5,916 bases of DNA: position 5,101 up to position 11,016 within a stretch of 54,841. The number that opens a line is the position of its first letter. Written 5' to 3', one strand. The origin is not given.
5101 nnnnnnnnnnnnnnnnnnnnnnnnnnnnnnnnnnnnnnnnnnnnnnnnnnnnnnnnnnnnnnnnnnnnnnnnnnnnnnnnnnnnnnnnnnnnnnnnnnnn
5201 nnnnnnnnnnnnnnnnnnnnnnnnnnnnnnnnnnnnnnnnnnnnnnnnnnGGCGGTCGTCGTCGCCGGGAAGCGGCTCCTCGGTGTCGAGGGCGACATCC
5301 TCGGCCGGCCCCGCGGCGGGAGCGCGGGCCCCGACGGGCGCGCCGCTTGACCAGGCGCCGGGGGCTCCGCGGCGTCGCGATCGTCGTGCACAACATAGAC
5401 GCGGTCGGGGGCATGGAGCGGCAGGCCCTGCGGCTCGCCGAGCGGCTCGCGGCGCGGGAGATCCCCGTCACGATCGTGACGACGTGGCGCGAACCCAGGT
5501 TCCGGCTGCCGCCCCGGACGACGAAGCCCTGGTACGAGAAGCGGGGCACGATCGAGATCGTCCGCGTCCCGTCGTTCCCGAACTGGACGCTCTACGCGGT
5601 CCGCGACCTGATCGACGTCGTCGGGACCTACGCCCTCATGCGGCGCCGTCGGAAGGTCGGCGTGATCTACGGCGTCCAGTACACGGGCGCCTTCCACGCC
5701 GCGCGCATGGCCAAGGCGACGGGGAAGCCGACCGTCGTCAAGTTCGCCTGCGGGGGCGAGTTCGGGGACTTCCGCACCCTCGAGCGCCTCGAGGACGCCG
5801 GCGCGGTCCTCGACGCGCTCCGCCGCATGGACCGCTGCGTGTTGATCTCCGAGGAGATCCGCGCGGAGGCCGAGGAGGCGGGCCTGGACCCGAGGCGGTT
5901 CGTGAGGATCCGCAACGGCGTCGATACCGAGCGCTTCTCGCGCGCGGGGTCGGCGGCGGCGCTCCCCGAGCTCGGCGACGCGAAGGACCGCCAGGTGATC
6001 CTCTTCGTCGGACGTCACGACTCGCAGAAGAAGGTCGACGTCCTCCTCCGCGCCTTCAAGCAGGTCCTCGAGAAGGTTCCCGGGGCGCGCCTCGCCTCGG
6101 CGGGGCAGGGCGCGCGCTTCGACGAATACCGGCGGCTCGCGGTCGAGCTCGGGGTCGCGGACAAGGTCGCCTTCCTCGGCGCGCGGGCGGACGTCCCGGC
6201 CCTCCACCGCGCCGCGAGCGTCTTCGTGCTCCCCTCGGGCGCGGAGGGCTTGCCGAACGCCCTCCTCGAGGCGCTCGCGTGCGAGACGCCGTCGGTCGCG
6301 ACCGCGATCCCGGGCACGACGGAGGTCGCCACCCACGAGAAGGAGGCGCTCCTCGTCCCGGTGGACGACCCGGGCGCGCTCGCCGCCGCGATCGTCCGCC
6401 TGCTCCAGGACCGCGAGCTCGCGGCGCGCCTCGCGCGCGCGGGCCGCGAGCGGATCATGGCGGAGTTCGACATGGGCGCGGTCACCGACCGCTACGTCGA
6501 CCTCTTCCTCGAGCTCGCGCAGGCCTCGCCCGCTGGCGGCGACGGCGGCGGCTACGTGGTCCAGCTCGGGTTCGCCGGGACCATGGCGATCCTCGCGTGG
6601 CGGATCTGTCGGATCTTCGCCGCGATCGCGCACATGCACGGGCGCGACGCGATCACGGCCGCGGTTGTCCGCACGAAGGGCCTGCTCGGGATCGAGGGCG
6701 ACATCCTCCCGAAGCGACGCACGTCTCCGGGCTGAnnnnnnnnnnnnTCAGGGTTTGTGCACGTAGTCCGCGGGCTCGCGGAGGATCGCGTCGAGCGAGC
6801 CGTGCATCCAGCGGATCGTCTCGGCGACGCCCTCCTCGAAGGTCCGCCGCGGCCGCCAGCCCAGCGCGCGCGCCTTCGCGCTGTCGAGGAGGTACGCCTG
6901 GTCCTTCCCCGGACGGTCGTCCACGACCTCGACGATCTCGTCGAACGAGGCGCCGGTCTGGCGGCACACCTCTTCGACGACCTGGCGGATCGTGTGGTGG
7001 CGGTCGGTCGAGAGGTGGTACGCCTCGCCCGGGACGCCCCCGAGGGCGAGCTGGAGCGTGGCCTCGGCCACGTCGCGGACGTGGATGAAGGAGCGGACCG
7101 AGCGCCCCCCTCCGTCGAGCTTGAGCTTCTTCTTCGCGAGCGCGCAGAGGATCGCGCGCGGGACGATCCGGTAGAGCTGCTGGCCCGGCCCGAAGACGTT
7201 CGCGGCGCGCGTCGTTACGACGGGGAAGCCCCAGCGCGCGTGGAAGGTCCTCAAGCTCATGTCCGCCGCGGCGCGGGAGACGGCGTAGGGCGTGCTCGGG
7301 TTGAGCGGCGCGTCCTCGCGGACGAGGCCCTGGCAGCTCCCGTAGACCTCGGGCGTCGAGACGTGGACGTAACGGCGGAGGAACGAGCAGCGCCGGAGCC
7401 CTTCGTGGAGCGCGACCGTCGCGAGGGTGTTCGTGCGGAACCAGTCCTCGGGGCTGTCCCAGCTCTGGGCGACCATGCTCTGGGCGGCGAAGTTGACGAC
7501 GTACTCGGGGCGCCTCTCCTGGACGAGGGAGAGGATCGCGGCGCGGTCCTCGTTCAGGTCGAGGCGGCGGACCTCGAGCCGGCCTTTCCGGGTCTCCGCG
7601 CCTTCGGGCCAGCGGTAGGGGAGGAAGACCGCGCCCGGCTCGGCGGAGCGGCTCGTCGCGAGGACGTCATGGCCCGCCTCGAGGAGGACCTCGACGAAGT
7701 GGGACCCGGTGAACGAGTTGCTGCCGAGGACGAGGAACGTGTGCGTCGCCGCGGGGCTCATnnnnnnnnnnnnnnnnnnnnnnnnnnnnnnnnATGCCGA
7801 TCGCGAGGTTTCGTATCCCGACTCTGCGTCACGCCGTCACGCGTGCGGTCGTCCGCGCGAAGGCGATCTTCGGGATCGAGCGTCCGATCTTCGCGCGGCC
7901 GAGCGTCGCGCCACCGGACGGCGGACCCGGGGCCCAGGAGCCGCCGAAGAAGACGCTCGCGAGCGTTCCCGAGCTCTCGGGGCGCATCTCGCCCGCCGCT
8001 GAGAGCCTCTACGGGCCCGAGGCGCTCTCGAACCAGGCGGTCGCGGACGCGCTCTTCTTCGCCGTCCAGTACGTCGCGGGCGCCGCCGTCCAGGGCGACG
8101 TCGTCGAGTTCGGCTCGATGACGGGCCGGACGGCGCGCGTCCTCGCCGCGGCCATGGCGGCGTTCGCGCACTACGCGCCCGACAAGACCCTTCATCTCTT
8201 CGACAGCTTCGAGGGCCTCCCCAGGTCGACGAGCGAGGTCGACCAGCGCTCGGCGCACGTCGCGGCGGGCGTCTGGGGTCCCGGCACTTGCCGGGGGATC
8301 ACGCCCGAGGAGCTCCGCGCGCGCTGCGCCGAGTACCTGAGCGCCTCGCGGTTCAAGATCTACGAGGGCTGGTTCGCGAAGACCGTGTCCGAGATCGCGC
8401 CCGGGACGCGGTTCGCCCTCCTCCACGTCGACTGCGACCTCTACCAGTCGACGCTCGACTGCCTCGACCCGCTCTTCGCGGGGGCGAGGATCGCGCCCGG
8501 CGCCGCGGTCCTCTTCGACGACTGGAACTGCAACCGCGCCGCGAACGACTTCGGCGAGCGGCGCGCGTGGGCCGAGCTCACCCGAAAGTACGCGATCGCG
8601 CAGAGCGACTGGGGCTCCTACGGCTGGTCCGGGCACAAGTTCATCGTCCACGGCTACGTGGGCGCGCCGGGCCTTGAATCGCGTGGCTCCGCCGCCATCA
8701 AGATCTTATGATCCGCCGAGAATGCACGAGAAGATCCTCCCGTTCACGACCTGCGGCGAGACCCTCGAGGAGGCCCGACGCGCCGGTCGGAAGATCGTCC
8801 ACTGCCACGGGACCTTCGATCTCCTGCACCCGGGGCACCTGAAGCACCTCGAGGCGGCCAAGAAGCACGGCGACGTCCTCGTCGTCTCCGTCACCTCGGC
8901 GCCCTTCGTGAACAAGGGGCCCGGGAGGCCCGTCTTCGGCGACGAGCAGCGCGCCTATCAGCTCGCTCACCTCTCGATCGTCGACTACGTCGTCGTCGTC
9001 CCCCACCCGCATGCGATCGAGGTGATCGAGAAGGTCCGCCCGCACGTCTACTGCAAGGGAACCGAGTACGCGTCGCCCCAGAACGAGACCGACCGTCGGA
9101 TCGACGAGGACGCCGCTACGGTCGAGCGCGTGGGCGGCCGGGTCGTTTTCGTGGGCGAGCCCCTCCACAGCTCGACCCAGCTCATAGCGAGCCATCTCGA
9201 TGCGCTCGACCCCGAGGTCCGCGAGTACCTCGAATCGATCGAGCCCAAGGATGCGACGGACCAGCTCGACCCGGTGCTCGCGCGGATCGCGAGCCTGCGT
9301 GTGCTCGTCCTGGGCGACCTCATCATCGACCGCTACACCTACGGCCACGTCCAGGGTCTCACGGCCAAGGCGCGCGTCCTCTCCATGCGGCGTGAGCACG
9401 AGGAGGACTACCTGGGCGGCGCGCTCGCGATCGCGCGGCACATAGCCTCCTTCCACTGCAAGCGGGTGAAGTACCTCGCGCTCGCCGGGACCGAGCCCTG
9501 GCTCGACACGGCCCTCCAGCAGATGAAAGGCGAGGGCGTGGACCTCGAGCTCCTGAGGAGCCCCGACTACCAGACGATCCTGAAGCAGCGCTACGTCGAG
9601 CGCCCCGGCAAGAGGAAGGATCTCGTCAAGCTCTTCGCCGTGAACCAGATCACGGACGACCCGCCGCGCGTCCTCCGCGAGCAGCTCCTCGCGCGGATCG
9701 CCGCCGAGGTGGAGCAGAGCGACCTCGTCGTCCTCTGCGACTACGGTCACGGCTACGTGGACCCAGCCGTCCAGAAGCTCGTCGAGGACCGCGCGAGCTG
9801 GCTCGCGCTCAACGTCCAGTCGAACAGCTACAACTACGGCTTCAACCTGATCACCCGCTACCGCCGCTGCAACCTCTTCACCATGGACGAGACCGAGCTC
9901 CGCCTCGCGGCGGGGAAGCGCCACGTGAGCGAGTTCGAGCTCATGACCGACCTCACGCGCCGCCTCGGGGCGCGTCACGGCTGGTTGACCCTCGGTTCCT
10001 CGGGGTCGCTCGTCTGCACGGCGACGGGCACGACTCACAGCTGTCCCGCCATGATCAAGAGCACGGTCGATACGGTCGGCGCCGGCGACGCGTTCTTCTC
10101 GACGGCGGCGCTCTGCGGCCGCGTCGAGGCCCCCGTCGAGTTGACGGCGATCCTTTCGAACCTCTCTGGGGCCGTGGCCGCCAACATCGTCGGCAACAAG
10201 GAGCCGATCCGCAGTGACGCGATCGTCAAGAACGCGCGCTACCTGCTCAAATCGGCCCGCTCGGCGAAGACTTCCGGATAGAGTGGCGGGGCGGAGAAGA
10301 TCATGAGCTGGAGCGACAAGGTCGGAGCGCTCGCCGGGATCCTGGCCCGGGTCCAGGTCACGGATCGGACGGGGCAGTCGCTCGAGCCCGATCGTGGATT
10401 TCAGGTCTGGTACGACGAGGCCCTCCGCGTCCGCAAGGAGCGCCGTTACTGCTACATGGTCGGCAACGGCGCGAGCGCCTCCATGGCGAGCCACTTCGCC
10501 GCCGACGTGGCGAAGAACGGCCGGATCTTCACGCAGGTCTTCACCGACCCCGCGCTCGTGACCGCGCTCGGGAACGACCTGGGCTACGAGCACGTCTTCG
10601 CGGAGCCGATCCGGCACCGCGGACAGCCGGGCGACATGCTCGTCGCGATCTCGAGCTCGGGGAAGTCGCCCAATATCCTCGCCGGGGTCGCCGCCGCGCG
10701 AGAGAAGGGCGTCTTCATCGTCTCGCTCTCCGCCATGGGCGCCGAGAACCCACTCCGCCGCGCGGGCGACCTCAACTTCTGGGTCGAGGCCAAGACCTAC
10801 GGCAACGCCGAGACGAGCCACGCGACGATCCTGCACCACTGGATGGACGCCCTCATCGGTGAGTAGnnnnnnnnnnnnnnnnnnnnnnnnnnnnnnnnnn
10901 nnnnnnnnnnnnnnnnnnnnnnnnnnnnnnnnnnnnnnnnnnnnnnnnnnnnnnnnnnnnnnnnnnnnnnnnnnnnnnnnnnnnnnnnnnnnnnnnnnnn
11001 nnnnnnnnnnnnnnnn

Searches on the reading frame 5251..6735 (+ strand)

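Call 68: search_protein_families(library=pfam, proteins=[window:5251-6735:+], max_evalue=0.001)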
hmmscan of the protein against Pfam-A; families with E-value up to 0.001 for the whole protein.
window:5251-6735:+ (494 aa): 6 families
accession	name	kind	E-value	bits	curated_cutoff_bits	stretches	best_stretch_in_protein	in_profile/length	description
PF00534.26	Glycos_transf_1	-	9.4e-39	133.1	26.4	1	241-401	9-172/172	Glycosyl transferases group 1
PF13692.12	Glyco_trans_1_4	-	4.1e-37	128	27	1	248-387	2-142/142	Glycosyl transferases group 1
PF13439.12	Glyco_transf_4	-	3.1e-16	60.3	28.5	1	52-228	1-170/170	Glycosyltransferase Family 4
PF13579.12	Glyco_trans_4_4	-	3.1e-13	50.8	29.7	1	53-223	1-158/158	Glycosyl transferase 4-like domain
PF13524.12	Glyco_trans_1_2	-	7.9e-09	36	25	1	271-411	8-138/144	Glycosyl transferase-like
PF20706.3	GT4-conflict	-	1.9e-06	27.6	26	1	200-403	158-373/385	Family 4 Glycosyltransferase in conflict systems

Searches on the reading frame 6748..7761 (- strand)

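Call 68: search_protein_families(library=pfam, proteins=[window:6748-7761:-], max_evalue=0.001)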
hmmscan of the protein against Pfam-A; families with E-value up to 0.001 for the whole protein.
window:6748-7761:- (337 aa): 4 families
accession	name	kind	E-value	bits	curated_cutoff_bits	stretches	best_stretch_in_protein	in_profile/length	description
PF16363.11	GDP_Man_Dehyd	-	1.3e-52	179.8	27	1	10-315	1-332/332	GDP-mannose 4,6 dehydratase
PF01370.27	Epimerase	-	7.4e-46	156.9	20.9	1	10-248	2-237/240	NAD dependent epimerase/dehydratase family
PF04321.23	RmlD_sub_bind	-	1.1e-12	48.1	27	1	9-317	3-283/287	RmlD substrate binding domain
PF07993.18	NAD_binding_4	-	0.00036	20.2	20.1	0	86-191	90-209/258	Male sterility protein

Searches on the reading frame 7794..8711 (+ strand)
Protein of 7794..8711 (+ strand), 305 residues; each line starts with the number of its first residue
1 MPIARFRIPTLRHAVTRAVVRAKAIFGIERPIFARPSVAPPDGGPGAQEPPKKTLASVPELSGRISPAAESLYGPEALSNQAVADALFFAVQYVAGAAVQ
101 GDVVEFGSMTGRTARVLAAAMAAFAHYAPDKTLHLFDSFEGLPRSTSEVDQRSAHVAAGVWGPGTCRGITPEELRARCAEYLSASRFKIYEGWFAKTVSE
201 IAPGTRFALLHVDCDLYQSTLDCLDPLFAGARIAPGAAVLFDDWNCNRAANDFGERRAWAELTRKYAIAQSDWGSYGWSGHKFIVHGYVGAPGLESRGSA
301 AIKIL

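Call 68: search_protein_families(library=pfam, proteins=[window:7794-8711:+], max_evalue=0.001)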
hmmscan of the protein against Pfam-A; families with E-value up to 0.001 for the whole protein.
window:7794-8711:+ (305 aa): 2 families
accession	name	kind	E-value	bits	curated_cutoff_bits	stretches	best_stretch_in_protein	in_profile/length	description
PF05711.17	TylF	-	1e-19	71.2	23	1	88-257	80-246/264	Macrocin-O-methyltransferase (TylF)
PF13578.12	Methyltransf_24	-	9.1e-09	36.6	26.3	1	104-244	1-105/105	Methyltransferase domain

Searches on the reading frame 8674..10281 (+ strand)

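Call 68: search_protein_families(library=pfam, proteins=[window:8674-10281:+], max_evalue=0.001)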
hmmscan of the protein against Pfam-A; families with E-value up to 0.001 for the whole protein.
window:8674-10281:+ (535 aa): 2 families
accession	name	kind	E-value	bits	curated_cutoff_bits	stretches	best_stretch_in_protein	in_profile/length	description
PF00294.29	PfkB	-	5.2e-15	56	25.8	1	210-479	4-266/302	pfkB family carbohydrate kinase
PF01467.32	CTP_transf_like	-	1.5e-13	51.5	21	1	45-145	3-100/133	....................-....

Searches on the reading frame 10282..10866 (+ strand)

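Call 68: search_protein_families(library=pfam, proteins=[window:10282-10866:+], max_evalue=0.001)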
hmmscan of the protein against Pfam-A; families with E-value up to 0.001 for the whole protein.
window:10282-10866:+ (194 aa): 2 families
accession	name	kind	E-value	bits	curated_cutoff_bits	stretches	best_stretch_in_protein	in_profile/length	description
PF13580.11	SIS_2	-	6.9e-11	42.8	27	1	54-149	35-136/138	SIS domain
PF01380.27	SIS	-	7.4e-05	23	25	0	115-168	52-104/131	SIS domain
